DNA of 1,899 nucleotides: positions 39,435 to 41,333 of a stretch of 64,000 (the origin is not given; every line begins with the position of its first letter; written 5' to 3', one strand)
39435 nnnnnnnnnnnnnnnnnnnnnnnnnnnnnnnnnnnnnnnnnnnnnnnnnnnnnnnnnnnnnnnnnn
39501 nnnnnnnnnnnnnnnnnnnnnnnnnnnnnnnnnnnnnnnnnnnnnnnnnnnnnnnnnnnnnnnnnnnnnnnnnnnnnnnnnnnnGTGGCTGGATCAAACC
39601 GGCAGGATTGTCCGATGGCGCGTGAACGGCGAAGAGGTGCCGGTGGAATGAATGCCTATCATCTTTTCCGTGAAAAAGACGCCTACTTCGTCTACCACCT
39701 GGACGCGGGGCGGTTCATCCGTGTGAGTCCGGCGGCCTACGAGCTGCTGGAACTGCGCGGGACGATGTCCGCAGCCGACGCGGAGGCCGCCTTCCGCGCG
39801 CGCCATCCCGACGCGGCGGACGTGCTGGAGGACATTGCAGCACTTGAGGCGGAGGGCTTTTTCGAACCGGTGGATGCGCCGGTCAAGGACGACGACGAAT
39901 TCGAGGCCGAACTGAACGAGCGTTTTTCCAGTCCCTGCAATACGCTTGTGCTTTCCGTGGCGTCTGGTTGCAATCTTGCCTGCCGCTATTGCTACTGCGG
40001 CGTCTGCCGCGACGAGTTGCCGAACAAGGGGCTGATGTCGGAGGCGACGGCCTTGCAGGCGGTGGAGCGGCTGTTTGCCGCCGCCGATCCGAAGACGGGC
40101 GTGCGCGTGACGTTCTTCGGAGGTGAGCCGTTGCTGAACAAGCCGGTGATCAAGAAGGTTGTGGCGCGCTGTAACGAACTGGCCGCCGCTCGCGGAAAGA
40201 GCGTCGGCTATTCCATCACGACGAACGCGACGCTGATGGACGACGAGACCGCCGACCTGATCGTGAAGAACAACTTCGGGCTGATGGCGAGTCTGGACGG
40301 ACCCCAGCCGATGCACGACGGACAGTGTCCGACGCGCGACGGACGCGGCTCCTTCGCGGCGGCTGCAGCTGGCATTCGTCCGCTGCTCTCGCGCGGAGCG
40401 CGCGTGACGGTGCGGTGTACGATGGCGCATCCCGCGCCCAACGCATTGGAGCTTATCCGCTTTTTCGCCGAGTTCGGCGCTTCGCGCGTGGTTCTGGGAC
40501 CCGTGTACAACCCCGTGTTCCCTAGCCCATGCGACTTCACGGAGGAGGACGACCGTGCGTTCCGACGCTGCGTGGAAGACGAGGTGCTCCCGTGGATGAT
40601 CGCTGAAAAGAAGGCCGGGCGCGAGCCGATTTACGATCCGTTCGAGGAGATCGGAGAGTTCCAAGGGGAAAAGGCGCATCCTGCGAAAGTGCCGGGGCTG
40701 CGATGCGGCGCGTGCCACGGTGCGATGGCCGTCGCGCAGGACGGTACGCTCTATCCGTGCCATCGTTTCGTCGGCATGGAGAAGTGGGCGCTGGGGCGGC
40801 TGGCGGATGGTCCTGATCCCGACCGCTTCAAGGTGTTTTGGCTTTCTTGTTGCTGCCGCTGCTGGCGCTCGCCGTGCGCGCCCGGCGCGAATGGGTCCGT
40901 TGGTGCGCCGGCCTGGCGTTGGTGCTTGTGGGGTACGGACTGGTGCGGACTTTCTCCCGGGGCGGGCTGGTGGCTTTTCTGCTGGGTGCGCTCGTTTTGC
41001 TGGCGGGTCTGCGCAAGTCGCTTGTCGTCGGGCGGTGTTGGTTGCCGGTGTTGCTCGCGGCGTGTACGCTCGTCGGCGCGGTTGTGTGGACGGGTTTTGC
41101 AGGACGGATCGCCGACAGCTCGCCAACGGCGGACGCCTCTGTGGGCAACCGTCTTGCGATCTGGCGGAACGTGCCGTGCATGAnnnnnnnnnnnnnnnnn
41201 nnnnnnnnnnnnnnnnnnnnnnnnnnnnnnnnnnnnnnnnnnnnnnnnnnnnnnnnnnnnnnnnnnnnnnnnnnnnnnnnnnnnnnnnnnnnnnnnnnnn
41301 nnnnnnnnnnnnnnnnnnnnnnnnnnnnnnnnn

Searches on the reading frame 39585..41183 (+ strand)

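Call 71: search_protein_families(library=pfam, proteins=[window:39585-41183:+], max_evalue=0.001)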
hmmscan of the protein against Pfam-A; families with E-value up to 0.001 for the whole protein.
window:39585-41183:+ (532 aa): 2 families
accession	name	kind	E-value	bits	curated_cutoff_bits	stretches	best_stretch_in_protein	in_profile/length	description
PF04055.27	Radical_SAM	-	5.3e-15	56.4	29.5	1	124-280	2-149/166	Radical SAM superfamily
PF13353.11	Fer4_12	-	2.2e-09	38.1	22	1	125-229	11-109/137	4Fe-4S single cluster domain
